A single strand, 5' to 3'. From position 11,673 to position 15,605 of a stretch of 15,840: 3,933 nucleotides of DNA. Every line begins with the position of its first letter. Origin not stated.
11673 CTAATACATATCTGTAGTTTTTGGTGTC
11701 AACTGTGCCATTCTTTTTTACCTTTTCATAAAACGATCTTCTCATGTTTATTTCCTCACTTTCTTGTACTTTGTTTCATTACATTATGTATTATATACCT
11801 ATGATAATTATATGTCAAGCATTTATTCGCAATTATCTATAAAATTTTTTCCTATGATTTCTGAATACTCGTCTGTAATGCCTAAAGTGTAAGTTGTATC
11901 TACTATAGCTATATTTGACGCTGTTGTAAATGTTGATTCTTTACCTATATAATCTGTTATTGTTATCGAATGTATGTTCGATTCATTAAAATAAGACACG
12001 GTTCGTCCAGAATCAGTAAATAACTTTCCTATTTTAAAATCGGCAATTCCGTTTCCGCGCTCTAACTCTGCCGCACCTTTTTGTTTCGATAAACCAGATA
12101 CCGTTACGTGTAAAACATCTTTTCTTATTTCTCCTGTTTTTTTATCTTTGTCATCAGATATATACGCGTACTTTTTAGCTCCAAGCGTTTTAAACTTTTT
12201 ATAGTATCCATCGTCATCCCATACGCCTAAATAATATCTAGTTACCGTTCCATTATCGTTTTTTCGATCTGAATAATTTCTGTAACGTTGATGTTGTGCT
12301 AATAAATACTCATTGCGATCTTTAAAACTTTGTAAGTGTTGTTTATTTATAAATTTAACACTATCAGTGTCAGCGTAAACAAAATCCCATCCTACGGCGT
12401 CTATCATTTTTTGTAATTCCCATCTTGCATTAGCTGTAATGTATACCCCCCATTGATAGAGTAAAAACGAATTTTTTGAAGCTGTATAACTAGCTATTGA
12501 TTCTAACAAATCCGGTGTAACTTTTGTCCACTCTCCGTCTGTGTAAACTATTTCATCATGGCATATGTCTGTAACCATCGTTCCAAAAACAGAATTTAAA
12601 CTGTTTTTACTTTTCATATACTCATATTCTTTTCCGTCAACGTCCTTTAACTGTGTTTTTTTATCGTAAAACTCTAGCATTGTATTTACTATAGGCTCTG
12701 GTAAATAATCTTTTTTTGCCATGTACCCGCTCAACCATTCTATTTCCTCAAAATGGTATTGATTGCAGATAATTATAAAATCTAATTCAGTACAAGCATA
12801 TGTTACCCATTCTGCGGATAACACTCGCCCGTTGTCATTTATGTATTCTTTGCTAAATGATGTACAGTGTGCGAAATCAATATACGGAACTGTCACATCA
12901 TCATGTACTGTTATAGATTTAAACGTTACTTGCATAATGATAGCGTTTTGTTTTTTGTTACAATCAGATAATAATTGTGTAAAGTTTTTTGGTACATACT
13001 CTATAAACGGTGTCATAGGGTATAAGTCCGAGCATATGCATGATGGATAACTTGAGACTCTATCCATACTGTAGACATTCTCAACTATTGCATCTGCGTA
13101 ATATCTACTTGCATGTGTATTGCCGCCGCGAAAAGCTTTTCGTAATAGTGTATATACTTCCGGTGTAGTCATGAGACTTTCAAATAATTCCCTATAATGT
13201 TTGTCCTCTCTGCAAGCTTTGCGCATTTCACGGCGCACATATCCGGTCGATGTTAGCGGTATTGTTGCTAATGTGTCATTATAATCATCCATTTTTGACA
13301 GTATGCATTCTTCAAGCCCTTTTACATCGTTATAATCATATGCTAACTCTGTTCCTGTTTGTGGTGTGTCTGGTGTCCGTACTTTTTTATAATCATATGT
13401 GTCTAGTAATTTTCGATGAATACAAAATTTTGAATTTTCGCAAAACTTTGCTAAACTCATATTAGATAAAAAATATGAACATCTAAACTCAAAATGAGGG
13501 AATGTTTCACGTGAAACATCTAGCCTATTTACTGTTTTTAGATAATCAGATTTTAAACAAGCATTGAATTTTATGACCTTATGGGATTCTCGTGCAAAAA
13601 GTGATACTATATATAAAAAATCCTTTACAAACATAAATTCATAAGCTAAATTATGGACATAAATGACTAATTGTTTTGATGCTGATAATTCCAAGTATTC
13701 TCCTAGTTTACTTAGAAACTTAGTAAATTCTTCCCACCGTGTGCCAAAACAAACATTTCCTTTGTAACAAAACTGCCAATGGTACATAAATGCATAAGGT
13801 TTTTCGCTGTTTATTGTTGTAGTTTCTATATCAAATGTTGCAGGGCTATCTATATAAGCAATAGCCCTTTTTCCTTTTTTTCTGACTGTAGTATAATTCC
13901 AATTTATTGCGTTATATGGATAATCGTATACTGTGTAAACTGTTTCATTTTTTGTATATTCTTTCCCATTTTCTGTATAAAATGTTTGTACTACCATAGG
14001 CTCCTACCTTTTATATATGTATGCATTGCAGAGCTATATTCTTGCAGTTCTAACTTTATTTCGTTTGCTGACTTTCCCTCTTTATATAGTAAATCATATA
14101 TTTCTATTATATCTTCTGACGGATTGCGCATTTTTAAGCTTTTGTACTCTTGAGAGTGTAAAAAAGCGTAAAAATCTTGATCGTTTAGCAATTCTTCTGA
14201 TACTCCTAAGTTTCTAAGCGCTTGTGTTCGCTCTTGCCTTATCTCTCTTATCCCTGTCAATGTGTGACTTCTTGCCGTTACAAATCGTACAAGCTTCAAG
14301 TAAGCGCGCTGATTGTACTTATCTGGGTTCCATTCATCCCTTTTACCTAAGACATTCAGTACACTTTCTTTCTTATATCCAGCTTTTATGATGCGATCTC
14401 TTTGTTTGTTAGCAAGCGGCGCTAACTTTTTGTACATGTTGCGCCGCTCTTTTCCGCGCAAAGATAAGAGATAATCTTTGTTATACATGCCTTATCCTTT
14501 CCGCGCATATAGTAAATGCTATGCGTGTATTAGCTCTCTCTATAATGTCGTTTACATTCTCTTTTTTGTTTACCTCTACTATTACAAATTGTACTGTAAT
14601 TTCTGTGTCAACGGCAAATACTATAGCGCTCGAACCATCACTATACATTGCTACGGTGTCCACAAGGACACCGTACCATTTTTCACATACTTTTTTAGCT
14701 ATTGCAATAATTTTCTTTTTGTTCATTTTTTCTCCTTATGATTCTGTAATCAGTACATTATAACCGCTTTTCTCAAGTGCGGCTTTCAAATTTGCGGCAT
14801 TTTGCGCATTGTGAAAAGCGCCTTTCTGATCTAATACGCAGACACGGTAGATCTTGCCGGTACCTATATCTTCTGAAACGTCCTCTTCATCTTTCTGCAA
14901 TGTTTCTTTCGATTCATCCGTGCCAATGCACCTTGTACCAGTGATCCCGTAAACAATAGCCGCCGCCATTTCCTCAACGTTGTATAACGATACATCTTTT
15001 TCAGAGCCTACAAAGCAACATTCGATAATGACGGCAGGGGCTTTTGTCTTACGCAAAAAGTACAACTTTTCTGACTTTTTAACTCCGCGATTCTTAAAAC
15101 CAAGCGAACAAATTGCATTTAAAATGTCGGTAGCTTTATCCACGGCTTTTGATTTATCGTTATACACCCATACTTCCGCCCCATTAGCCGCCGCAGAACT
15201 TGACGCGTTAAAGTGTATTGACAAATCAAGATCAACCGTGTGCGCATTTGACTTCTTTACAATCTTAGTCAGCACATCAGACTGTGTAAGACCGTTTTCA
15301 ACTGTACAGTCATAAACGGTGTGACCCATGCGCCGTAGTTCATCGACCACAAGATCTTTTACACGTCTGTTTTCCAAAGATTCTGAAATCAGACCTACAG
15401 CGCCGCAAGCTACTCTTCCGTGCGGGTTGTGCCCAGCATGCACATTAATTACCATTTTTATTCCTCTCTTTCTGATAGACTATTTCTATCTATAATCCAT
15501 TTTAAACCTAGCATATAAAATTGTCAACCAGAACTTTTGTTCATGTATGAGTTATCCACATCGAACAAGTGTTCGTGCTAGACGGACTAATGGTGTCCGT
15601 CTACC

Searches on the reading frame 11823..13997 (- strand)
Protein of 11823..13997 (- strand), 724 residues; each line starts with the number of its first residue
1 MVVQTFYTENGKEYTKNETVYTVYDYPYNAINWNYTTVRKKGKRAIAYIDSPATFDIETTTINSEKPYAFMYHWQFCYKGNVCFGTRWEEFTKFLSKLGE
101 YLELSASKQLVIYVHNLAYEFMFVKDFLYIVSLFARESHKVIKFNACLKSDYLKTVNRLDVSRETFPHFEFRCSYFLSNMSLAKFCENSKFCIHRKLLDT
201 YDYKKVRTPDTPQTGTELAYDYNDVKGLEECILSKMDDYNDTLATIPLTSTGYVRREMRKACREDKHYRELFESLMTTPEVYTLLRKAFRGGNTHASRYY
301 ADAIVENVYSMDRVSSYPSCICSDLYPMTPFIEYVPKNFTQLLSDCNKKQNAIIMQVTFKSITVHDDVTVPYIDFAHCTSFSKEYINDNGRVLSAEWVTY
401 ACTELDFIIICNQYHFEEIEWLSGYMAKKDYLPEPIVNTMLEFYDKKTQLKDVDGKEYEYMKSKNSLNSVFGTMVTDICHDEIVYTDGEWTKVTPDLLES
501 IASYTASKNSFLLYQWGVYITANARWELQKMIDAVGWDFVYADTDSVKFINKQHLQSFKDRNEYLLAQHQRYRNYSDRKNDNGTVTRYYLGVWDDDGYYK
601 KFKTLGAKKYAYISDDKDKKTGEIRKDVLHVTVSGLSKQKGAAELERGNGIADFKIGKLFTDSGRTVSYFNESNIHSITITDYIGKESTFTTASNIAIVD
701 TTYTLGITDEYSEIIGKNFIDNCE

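Call 20: search_protein_families(library=pfam, max_evalue=0.01, proteins=[window:11823-13997:-])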
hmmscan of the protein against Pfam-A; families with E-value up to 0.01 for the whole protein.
window:11823-13997:- (724 aa): 0 families

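Call 55: search_protein_families(library=phrogs, max_evalue=0.001, proteins=[window:11823-13997:-])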
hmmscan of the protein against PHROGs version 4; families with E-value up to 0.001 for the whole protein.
window:11823-13997:- (724 aa): 1 family
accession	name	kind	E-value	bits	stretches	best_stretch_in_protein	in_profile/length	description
phrog_1907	-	DNA, RNA and nucleotide metabolism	3.3e-54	185.6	1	53-715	17-612/629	DNA polymerase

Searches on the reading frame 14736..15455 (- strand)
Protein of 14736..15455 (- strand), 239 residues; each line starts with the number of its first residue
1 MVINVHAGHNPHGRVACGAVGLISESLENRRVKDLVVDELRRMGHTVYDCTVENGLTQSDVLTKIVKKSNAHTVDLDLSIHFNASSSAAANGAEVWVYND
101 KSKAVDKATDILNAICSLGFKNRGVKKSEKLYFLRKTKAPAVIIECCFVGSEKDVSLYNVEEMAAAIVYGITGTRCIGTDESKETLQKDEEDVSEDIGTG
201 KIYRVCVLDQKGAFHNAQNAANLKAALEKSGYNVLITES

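Call 20: search_protein_families(library=pfam, max_evalue=0.01, proteins=[window:14736-15455:-])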
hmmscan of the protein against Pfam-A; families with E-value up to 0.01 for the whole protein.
window:14736-15455:- (239 aa): 1 family
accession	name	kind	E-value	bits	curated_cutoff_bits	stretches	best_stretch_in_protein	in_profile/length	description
PF01520.23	Amidase_3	-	1.8e-24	87.2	27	1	5-172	3-169/174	N-acetylmuramoyl-L-alanine amidase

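Call 57: search_dna_similar(query=window:14736-15455:-, collection=phages, mode=protein, max_rows=25)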
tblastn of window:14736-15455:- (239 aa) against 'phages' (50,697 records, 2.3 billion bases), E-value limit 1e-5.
Records with a match: 214; places in all: 214; records where one place covers at least 80% of the query: 21.
Best place of each record, by identity: <60% 214.
By first word of the organism name: Clostridium 99; Bacillus 59; Clostridioides 17; Vibrio 12; Ruminococcus 6; Bacteriophage 4; Anaerostipes 3; Listeria 3; Thomasclavelia 2; Geobacillus 2; and 6 more.
By host as written in the record: Clostridium sporogenes ATCC-15579 30; Clostridium perfringens 27; Bacillus cereus 20; Clostridium difficile 16; - 14; Clostridioides difficile 7; Vibrio cholerae 7; [Ruminococcus] gnavus ATCC 29149 5; and 57 more.
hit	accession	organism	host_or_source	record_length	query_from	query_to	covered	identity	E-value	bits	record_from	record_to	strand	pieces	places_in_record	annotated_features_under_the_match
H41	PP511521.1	Dulem virus 36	Varecia variegata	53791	2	191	79%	43.2%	3e-36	140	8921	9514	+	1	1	cell wall hydrolase autolysin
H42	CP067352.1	Clostridioides phage ES-S-0173-01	Clostridioides sp. ES-S-0173-01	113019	3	183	76%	44.2%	2e-33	132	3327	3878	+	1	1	record has no annotation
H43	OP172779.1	Dorea phage DO134P1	Dorea sp. 000433215 DA134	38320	4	171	70%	47.3%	4e-37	143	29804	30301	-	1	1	hypothetical protein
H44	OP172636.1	Anaerostipes phage AC844P2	Anaerostipes caccae DA844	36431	4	173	71%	46.6%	4e-40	152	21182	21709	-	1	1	hypothetical protein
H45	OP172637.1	Anaerostipes phage AC844P3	Anaerostipes caccae DA844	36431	4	173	71%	46.6%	4e-40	152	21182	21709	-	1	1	hypothetical protein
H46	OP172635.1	Anaerostipes phage AC844P1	Anaerostipes caccae DA844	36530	4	173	71%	46.6%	4e-40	152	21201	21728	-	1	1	hypothetical protein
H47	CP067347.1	Clostridioides phage ES-S-0107-01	Clostridioides sp. ES-S-0107-01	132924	2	183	76%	43.5%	2e-33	132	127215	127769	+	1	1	record has no annotation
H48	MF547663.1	Clostridioides phage LIBA2945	Clostridioides difficile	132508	3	171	71%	46.6%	1e-34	136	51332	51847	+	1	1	endolysin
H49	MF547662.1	Clostridioides phage LIBA6276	Clostridioides difficile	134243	3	171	71%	46.6%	1e-34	136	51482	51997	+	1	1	endolysin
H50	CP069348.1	Clostridioides phage pCD1602_4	water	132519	3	184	76%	42.9%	8e-34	134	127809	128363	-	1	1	record has no annotation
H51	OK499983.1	Bacillus phage vB_BanH_McCartney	Bacillus anthracis Sterne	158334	4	176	72%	44.8%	8e-34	134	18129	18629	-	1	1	acetylmuramoyl-L-alanine amidase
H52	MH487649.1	Bacillus phage BC01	Bacillus cereus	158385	4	176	72%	44.8%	8e-34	134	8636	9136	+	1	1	cell wall hydrolase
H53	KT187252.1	Bacillus phage PBC6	Bacillus cereus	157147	4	176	72%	44.8%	8e-34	134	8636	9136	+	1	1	N-acetylmuramoyl-L-alanine amidase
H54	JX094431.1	Bacillus phage vB_BceM_Bc431v3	Bacillus cereus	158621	4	175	72%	44.8%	9e-34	133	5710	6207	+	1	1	orf012: N-acetylmuramoyl-L-alanine amidase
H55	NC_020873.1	Bacillus phage vB_BceM_Bc431v3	Bacillus cereus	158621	4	175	72%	44.8%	9e-34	133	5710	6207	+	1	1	orf012: endolysin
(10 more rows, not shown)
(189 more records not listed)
